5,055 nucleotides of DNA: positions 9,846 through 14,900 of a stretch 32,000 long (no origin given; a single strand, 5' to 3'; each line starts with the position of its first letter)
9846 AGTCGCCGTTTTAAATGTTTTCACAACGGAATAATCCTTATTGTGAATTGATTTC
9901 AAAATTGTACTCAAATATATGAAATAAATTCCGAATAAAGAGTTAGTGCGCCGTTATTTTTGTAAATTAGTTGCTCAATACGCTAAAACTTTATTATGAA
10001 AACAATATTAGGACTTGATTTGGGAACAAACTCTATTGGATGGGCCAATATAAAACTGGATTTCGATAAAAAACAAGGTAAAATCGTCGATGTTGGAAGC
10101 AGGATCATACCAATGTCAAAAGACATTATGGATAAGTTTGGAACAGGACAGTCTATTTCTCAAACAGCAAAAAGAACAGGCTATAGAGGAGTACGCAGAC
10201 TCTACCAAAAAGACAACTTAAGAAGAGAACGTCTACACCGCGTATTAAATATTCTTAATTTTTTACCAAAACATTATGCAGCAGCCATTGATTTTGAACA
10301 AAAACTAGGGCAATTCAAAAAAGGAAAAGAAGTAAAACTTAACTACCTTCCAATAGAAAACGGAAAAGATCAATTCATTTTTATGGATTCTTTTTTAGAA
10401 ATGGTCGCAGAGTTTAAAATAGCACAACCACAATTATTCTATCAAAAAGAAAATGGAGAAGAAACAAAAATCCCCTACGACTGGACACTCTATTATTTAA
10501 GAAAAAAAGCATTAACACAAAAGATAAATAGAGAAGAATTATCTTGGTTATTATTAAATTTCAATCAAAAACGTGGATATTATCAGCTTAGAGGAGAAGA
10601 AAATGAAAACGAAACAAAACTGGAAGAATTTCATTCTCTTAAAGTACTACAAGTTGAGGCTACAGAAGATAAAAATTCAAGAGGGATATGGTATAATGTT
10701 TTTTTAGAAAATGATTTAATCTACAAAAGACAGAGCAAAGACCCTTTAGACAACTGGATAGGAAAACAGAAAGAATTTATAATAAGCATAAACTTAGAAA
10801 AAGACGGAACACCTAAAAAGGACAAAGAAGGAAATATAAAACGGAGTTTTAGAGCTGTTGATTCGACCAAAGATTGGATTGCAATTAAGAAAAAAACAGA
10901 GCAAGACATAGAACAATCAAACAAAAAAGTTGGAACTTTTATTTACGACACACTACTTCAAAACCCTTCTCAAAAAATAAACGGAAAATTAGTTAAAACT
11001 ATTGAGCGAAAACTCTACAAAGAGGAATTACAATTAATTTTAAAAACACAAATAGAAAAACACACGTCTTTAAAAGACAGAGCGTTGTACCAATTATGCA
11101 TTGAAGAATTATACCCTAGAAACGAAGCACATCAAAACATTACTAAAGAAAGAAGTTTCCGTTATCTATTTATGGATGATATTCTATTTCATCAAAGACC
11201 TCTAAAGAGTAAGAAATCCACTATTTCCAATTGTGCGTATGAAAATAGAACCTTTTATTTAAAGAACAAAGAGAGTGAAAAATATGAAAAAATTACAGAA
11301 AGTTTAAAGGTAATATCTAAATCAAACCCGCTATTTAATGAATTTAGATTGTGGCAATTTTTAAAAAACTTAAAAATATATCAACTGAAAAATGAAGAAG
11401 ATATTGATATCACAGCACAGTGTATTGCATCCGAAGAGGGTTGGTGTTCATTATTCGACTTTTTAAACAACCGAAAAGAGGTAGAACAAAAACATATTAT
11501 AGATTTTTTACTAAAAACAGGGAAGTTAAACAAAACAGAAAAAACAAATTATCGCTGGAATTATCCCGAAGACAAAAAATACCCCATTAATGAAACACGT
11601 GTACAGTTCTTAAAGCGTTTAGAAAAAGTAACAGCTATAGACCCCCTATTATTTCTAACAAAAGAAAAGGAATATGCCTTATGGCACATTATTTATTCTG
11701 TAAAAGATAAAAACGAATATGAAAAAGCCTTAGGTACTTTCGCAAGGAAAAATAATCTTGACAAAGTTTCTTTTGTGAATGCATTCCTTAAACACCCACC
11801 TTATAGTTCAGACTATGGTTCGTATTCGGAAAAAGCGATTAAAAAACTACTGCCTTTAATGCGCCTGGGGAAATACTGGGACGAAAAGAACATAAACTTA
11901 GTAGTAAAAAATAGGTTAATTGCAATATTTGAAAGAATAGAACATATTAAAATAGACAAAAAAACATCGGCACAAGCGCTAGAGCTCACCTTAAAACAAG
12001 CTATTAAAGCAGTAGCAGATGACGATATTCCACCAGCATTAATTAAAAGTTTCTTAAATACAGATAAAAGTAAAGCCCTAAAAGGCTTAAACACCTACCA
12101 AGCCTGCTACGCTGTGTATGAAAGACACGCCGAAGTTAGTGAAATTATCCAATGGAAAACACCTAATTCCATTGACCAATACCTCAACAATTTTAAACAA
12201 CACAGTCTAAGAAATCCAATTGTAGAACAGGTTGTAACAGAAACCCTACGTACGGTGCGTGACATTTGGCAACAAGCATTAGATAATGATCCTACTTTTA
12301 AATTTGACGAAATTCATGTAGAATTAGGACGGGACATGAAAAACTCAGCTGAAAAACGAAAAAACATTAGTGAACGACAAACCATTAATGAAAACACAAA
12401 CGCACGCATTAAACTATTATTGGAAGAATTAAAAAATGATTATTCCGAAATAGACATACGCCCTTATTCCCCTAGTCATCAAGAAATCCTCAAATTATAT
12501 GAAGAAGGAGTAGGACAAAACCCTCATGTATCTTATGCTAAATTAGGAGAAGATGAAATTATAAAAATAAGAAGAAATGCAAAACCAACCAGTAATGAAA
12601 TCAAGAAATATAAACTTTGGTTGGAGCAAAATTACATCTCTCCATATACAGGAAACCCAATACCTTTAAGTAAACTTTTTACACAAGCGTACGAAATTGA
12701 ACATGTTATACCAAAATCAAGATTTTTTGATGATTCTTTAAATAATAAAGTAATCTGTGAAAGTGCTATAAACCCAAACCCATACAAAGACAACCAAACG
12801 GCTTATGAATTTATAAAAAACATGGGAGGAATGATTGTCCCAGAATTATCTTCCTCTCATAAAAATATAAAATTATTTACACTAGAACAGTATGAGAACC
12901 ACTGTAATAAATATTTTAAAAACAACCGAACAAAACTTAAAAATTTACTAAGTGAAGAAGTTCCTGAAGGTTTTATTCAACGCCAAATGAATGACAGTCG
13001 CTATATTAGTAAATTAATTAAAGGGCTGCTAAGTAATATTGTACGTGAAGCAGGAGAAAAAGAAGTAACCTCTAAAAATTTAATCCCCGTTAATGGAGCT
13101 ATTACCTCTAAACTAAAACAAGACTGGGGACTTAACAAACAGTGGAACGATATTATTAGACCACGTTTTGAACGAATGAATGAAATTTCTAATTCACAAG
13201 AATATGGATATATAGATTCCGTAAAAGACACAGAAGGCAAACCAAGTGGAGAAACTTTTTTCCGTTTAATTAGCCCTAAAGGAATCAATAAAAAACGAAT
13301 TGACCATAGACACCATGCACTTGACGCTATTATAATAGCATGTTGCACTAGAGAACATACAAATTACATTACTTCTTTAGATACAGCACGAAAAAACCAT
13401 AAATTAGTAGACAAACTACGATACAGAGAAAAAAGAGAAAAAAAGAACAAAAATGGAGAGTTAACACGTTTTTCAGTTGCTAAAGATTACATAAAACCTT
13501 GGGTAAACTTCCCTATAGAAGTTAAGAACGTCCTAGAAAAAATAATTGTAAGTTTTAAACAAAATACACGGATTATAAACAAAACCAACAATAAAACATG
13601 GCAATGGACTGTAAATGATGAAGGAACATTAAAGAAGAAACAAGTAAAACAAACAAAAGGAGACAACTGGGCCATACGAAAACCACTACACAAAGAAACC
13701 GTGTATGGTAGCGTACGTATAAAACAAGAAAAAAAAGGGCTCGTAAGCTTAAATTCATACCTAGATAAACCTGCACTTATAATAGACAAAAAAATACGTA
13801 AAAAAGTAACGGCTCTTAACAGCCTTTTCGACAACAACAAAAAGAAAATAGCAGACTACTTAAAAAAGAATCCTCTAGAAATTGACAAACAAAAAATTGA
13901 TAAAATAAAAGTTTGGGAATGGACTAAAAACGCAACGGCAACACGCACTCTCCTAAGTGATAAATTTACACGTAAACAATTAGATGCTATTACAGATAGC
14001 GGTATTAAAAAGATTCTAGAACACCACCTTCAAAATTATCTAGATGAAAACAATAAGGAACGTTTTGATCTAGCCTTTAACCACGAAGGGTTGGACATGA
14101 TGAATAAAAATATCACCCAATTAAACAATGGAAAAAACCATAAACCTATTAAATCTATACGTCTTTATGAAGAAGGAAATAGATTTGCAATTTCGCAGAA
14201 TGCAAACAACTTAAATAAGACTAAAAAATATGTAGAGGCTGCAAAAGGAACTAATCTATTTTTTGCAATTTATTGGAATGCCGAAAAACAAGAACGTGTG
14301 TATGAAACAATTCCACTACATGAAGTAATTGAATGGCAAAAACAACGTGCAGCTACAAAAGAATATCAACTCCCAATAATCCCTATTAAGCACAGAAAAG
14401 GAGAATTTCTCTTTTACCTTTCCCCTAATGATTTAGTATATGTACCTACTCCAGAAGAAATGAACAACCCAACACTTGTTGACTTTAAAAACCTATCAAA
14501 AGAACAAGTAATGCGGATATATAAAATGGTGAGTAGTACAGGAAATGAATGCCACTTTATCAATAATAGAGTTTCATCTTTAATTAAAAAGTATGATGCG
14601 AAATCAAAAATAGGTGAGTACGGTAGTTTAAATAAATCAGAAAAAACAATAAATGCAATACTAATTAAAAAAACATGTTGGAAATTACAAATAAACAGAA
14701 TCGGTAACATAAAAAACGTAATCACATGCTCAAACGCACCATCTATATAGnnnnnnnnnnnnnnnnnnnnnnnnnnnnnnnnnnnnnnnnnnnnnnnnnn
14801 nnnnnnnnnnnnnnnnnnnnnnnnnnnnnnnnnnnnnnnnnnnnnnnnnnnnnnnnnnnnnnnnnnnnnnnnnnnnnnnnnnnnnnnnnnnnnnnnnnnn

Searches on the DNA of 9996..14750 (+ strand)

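Call 44: build_rna_model(alignment_id=A3)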
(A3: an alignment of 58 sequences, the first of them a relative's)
Model R1 built from alignment A3 (58 sequences, 101 columns); structure: RNAalifold consensus.
model positions 89; base pairs 10; branch points 0; effective number of sequences 2.86; information 0.64 bits per position. Calibrated on 0.2 Mb of random sequence (short: E-values are rough).
structure used (alignment columns):
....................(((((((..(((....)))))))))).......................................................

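Call 45: search_with_rna_model(model_id=R1, source=window, max_evalue=10, show_alignments=3)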
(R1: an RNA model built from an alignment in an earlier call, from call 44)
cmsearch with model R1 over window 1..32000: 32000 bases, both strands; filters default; matches with E-value up to 10: 10.
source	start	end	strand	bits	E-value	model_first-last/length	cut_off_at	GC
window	9818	9911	-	84.1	1.2e-15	1-89/89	no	0.3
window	18323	18401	+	19.4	0.15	1-89/89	no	0.29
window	17323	17400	+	17.8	0.33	1-89/89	no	0.28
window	58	131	-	17.7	0.35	1-89/89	no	0.26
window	18630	18760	+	16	0.84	1-89/89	no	0.31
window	16859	16945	+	15.4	1.1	1-89/89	no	0.28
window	18007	18143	+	14.3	1.9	1-89/89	no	0.3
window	19015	19154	+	13.6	2.8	1-89/89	no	0.33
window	16628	16760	+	11.7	7.2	1-89/89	no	0.32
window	17707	17827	+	11.1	9.8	1-89/89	no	0.3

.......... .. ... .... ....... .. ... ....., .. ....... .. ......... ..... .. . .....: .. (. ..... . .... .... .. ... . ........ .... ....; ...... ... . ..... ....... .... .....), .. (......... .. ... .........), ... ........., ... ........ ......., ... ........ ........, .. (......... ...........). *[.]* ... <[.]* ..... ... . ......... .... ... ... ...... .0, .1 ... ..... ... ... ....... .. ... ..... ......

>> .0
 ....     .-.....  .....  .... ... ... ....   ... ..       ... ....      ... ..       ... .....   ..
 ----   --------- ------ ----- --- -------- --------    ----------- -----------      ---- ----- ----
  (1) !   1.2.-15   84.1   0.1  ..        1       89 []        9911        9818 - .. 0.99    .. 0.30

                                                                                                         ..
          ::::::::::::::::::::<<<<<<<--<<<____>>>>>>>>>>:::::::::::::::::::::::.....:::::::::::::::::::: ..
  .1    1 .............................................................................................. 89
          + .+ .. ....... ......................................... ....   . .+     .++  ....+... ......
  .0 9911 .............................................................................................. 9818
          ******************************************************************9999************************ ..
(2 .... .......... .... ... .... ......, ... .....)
